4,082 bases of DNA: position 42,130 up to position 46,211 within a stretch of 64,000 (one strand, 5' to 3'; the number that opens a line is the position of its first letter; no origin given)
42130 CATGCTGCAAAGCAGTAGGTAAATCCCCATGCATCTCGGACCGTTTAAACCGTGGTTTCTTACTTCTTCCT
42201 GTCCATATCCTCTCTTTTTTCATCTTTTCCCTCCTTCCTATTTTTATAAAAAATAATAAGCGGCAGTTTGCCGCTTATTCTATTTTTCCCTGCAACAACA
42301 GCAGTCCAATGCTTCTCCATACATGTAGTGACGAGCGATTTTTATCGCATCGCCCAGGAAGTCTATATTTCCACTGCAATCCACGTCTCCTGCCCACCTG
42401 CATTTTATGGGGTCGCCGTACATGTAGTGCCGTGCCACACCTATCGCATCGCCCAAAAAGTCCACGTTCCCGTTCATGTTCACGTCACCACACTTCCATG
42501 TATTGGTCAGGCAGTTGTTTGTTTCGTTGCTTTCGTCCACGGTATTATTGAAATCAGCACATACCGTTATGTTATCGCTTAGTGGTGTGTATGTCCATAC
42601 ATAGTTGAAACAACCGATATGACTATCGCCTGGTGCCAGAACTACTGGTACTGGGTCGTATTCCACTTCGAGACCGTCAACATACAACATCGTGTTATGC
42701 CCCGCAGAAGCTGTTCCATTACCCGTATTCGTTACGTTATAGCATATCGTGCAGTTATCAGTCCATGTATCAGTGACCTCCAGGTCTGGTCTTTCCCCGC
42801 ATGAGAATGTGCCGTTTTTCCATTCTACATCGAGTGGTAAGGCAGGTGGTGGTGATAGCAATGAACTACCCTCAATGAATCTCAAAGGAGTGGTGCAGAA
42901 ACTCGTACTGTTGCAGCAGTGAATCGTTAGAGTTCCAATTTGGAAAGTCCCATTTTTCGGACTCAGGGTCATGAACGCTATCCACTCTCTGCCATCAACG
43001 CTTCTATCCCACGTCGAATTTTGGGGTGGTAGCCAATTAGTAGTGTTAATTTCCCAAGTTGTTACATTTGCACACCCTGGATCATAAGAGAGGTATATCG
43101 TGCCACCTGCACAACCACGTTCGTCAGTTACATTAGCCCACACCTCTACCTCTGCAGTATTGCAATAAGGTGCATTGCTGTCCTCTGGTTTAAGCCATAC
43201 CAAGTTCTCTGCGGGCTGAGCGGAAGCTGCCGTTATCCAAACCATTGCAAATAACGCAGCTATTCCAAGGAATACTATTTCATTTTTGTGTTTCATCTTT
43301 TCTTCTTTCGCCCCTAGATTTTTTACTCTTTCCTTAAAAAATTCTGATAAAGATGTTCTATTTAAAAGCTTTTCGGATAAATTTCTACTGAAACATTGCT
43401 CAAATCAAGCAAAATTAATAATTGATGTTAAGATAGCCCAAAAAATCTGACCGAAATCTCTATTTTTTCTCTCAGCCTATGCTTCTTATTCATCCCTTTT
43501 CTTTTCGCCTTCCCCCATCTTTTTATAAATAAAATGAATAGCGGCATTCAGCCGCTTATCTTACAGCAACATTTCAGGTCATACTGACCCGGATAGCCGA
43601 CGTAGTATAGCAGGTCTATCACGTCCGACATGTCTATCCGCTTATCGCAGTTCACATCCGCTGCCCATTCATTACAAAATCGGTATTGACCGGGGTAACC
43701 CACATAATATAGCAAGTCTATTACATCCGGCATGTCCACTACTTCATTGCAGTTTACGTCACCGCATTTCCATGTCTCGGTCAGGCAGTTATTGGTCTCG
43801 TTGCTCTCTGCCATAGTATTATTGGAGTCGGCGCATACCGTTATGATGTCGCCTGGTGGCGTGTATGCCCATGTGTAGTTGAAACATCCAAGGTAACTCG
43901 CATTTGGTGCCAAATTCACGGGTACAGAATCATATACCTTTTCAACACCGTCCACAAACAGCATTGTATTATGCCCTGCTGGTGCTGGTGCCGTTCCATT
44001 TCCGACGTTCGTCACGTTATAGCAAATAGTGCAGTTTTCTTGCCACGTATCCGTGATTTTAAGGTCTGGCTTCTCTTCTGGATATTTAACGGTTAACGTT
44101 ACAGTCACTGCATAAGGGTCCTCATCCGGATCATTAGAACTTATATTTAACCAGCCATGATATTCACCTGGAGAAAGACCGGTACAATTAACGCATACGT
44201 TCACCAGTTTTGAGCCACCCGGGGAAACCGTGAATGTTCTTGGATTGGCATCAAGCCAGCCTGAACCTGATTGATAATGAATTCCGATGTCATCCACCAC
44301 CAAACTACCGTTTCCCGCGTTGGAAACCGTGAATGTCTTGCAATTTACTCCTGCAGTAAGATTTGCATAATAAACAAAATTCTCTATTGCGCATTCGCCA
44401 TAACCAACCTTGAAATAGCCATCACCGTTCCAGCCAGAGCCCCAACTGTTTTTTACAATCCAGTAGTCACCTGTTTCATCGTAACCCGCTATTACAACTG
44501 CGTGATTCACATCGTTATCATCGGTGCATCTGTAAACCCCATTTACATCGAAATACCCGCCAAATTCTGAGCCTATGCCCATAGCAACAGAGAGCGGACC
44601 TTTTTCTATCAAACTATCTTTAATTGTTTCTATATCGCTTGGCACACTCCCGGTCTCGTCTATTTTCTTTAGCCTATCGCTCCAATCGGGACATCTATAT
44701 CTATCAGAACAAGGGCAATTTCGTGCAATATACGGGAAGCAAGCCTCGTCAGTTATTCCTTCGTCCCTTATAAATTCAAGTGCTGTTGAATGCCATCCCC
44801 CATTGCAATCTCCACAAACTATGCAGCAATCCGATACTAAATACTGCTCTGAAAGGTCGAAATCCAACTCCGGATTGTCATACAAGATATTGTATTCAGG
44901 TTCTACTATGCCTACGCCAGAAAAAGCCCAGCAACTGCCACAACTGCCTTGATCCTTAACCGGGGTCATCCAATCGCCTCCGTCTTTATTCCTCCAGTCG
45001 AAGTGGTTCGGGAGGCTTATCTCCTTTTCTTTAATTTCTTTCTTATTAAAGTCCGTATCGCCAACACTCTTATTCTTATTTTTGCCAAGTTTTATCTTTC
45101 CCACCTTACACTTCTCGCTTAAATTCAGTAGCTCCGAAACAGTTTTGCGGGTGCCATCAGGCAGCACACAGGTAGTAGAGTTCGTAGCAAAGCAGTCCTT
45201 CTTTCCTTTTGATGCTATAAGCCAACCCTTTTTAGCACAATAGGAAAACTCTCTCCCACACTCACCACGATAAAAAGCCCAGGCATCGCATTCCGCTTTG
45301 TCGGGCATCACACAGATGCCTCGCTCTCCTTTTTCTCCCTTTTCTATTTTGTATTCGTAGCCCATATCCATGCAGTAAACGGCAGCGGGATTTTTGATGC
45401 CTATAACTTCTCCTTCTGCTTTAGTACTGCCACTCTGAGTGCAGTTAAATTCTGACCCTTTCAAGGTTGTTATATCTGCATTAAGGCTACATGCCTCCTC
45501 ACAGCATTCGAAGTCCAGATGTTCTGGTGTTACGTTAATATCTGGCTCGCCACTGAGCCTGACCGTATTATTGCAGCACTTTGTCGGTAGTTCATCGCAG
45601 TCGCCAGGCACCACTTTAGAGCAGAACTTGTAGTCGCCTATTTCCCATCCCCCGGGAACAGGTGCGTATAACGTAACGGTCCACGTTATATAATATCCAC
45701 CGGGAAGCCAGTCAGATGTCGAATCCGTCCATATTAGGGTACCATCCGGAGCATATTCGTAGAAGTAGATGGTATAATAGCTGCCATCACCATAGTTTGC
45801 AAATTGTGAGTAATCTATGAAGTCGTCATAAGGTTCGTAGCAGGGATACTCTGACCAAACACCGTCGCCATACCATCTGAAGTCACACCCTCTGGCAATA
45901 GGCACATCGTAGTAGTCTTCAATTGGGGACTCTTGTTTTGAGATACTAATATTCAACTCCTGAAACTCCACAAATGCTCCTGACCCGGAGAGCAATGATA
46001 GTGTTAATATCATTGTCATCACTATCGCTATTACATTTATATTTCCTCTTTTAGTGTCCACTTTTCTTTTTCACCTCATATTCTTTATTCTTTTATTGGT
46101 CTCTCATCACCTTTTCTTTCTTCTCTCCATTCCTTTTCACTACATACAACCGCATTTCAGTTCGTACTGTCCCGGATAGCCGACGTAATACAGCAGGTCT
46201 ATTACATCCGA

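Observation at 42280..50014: Three secreted dockerin proteins (adaptor, papain-like protease, beta-helix protein) share a CARDB-dockerin-CCC C-terminal module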

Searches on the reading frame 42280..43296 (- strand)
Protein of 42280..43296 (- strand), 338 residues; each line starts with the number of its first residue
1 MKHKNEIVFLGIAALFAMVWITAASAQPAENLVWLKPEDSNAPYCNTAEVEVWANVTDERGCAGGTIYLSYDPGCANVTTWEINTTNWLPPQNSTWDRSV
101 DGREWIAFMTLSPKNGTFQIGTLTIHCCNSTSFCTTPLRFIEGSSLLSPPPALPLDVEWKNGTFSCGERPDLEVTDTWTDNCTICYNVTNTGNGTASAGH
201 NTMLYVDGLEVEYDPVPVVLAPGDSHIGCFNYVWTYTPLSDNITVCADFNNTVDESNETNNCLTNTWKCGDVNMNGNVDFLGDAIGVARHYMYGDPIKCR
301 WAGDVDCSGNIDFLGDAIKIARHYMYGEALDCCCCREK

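Call 3: search_protein_families(library=pfam, proteins=[window:42280-43296:-], max_evalue=0.1)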
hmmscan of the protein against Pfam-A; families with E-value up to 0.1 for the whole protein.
window:42280-43296:- (338 aa): 1 family
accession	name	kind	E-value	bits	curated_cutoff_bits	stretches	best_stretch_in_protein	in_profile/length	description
PF07705.17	CARDB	-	1.1e-14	54.8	22.7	1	179-264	18-100/101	CARDB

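Call 10: find_encoding_contigs(protein=window:42280-43296:-, flank=3000, max_places=4)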
Protein window:42280-43296:- (338 aa): no gene with exactly this product is on record in the collection.

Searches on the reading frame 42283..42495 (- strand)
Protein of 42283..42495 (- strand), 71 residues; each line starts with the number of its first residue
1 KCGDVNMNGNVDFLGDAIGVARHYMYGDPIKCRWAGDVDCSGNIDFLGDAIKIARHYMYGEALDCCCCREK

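Call 69: search_solved_structures(query=A7, max_evalue=1, show_alignments=1)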
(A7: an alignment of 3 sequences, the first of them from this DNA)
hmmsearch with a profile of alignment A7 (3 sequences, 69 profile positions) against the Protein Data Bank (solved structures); distinct sequences matched with E-value up to 1: 0.

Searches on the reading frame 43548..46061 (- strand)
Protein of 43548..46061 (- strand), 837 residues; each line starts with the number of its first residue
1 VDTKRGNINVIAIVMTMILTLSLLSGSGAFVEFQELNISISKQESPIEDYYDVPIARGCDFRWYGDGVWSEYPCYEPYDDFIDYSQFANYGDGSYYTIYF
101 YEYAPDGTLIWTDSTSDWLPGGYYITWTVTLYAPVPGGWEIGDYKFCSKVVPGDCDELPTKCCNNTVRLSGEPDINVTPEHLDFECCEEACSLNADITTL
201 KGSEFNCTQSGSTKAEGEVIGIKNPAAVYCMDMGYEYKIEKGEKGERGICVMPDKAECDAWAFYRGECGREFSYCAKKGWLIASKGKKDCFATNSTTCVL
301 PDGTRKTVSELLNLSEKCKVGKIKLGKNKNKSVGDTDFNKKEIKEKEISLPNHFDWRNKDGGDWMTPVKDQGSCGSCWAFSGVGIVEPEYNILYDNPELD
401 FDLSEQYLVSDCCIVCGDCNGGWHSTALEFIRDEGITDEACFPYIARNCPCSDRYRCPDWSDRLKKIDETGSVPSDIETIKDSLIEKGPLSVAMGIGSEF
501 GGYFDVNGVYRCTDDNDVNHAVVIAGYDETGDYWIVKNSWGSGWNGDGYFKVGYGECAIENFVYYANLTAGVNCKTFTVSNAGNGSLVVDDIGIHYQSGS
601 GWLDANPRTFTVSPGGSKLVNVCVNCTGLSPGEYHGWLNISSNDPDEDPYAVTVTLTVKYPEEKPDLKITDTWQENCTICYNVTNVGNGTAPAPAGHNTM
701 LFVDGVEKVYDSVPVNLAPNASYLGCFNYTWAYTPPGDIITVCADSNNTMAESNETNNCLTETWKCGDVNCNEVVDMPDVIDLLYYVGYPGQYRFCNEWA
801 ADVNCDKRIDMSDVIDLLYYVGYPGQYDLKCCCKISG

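Call 3: search_protein_families(library=pfam, proteins=[window:43548-46061:-], max_evalue=0.1)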
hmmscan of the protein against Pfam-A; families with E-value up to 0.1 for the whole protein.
window:43548-46061:- (837 aa): 6 families
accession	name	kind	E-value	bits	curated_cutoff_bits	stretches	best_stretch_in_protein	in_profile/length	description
PF00112.29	Peptidase_C1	-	7.5e-50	170.5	20.7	1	350-566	1-219/220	Papain family cysteine protease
PF03891.20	DUF333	-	7.6e-19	68.2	25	1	221-267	1-47/47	Domain of unknown function (DUF333)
PF07705.17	CARDB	-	4.7e-12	46.5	22.7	1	674-761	18-100/101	CARDB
PF19190.6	BACON_2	-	0.0013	19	25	1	573-642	19-83/94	Viral BACON domain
PF03051.21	Peptidase_C1_2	-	0.0013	18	22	0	515-552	356-397/438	Peptidase C1-like family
PF00404.24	Dockerin_1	-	0.028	15.1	22.9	0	767-814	2-49/57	Dockerin type I domain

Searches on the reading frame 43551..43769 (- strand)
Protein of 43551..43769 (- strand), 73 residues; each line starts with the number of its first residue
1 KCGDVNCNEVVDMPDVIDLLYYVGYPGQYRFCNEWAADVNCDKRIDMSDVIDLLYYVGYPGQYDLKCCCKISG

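Call 29: search_solved_structures(query=A3, max_evalue=1, show_alignments=2)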
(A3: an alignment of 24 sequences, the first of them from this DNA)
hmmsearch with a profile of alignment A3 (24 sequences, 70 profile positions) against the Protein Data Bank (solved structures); distinct sequences matched with E-value up to 1: 133 (the best 60 are shown).
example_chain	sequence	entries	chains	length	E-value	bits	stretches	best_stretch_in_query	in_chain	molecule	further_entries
8x39_A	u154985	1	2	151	1.7e-16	63.6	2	3-58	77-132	Serine protease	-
8x3a_A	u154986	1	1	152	1.8e-16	63.5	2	3-58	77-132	Serine protease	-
4dh2_B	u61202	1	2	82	6.7e-09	39.3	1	3-59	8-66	Dockerin type 1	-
4fl4_A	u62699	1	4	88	1.4e-08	38.2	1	3-58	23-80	Glycoside hydrolase family 9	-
4uyq_B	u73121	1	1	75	2.4e-08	37.5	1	3-58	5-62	Cellulosomal scaffoldin adaptor protein B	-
4uyp_B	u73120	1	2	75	2.6e-08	37.4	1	3-58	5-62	Cellulosomal scaffoldin adaptor protein B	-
2ccl_B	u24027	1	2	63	3.3e-08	37.1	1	3-58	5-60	ENDO-1,4-BETA-XYLANASE Y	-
3ul4_B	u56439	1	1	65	3.8e-08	36.9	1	3-57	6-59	Cellulosome enzyme, dockerin type I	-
1ohz_B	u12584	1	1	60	5.6e-08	36.3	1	3-58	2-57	ENDO-1,4-BETA-XYLANASE Y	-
2mte_A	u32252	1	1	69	7.7e-08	35.9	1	3-59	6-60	Cellulose 1,4-beta-cellobiosidase (reducing end) CelS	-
1daq_A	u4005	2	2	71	8.4e-08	35.8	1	3-59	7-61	ENDOGLUCANASE SS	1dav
8ajy_B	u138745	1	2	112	8.6e-08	35.7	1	3-60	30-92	Dockerin from ScaH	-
5m2o_B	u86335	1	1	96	1.6e-07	34.9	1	3-57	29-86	Group I Dockerin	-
8zvk_A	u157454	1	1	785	2e-07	34.5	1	3-58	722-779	AaBgIC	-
4cj0_A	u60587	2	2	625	3.4e-07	33.8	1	3-58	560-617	ENDOGLUCANASE D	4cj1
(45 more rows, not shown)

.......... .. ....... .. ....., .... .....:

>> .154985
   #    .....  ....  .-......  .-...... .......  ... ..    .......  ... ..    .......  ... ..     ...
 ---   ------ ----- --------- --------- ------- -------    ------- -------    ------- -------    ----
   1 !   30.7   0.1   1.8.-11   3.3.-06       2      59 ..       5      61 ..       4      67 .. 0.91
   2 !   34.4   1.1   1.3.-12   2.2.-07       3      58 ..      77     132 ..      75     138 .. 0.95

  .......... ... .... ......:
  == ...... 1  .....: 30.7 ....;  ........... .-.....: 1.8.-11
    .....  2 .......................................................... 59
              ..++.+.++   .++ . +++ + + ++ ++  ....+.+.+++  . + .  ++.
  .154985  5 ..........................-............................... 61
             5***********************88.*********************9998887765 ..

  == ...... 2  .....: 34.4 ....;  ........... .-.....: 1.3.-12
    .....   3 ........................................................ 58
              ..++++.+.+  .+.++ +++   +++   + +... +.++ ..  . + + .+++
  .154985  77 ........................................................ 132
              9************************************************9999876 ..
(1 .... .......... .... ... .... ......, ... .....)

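Call 36: predict_structure(alignment_id=A3)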
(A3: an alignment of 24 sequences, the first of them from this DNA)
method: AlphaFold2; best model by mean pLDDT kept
length: 73 residues; sequences in the alignment: 24
mean_pLDDT: 91.7   pTM: 0.80
mean pLDDT of the five models: 91.7, 91.6, 91.6, 90.9, 90.8
residues with pLDDT >= 90: 59; 70-90: 10; 50-70: 1; < 50: 3
segments of 3 or more residues with pLDDT < 50: 71-73
pLDDT, mean of each block of 10 residues (from residue 1): 96 97 91 91 96 97 89 42
secondary structure, 60 per line:
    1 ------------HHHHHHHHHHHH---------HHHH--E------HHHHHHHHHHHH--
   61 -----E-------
elements in order: H13-24 H34-37 H47-58

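Call 40: fold_search(model_id=the predicted structure, library=pdb)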
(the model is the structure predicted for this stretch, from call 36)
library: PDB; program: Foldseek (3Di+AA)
matches with E <= 10: 53; with E <= 0.001: 16
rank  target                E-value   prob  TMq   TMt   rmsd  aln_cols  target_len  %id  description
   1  4fl4_G                9.1e-05  1.00  0.71  0.77   1.8        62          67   34  Scaffoldin conformation and dynamics revealed by a ternary complex from the Clostridium thermocellum cellulosome (released 2012-06-27)
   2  4fl4_A                1.7e-04  1.00  0.69  0.74   1.8        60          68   35  Scaffoldin conformation and dynamics revealed by a ternary complex from the Clostridium thermocellum cellulosome (released 2012-06-27)
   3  6kge_D                2.2e-04  1.00  0.69  0.81   1.8        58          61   24  Crystal structure of CaDoc0917(R16D)-CaCohA2 complex at pH 5.5 (released 2020-07-08)
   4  8x39_A                3.2e-04  1.00  0.70  0.38   1.9        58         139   29  Crystal structure of cellulosomal double-dockerin module of Clo1313_0689 from Clostridium thermocellum (released 2024-04-03)
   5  6kgd_B                3.2e-04  1.00  0.67  0.84   1.7        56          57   23  Crystal structure of CaDoc0917(R49D)-CaCohA2 complex at pH 8.0 (released 2020-07-08)
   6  3ul4_B                3.5e-04  1.00  0.70  0.81   1.5        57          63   30  Crystal structure of Coh-OlpA(Cthe_3080)-Doc918(Cthe_0918) complex: A novel type I Cohesin-Dockerin complex from Clost (released 2012-11-28)
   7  6kgc_B                5.1e-04  1.00  0.71  0.86   1.7        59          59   24  Crystal structure of CaDoc0917(R49D)-CaCohA2 complex at pH 5.4 (released 2020-07-08)
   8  4fl4_D                5.1e-04  1.00  0.71  0.79   2.1        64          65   33  Scaffoldin conformation and dynamics revealed by a ternary complex from the Clostridium thermocellum cellulosome (released 2012-06-27)
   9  6kgf_B                6.1e-04  1.00  0.71  0.84   1.7        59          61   24  Crystal structure of CaDoc0917(R16D)-CaCohA2 complex at pH 8.2 (released 2020-07-08)
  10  5nrk_D                6.1e-04  1.00  0.69  0.74   1.8        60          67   28  Crystal structure of the sixth cohesin from Acetivibrio cellulolyticus' scaffoldin B in complex with Cel5 dockerin S15 (released 2018-01-31)
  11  4dh2_B                6.7e-04  1.00  0.70  0.71   1.7        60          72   30  Crystal structure of Coh-OlpC(Cthe_0452)-Doc435(Cthe_0435) complex: A novel type I Cohesin-Dockerin complex from Clost (released 2012-11-28)
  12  2mte_MODEL_1_A        8.0e-04  1.00  0.69  0.73   1.1        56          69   34  Solution structure of Doc48S (released 2014-10-15)
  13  6kgf_D                8.0e-04  1.00  0.69  0.80   1.7        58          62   24  Crystal structure of CaDoc0917(R16D)-CaCohA2 complex at pH 8.2 (released 2020-07-08)
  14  8x39_B                8.0e-04  1.00  0.67  0.37   2.0        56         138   30  Crystal structure of cellulosomal double-dockerin module of Clo1313_0689 from Clostridium thermocellum (released 2024-04-03)
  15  4dh2_D                8.7e-04  1.00  0.70  0.73   1.7        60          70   30  Crystal structure of Coh-OlpC(Cthe_0452)-Doc435(Cthe_0435) complex: A novel type I Cohesin-Dockerin complex from Clost (released 2012-11-28)
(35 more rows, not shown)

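Call 61: search_protein_representatives(alignment_id=A3)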
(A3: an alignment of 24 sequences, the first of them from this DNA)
Query: 24 sequences, 70 profile positions. Proteins with E-value up to 0.001 (for the whole library): 34018; up to 1e-10: 1903; up to 1e-30: 105. The best 150 are listed.
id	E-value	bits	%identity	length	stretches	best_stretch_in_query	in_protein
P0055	1.9e-79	278.1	-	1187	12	2-67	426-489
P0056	3.3e-78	274.2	-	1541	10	2-60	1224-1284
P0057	1.7e-75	265.5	-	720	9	2-61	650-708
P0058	1.6e-73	259.2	-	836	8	3-63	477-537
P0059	1.1e-71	253.3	-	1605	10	2-60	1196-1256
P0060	1.5e-67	240.0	-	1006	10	2-61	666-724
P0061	1.2e-65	234.0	-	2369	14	3-64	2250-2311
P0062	1.1e-61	221.2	-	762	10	3-58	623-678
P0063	2.2e-60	217.1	-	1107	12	3-61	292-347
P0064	1.4e-59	214.5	-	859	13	3-58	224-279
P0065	3.8e-58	209.9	-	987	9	3-57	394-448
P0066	1.2e-57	208.3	-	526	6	3-64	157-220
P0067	7.2e-55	199.4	-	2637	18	4-58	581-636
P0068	1.3e-54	198.6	-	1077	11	3-60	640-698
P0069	4.5e-54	196.9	-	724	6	3-65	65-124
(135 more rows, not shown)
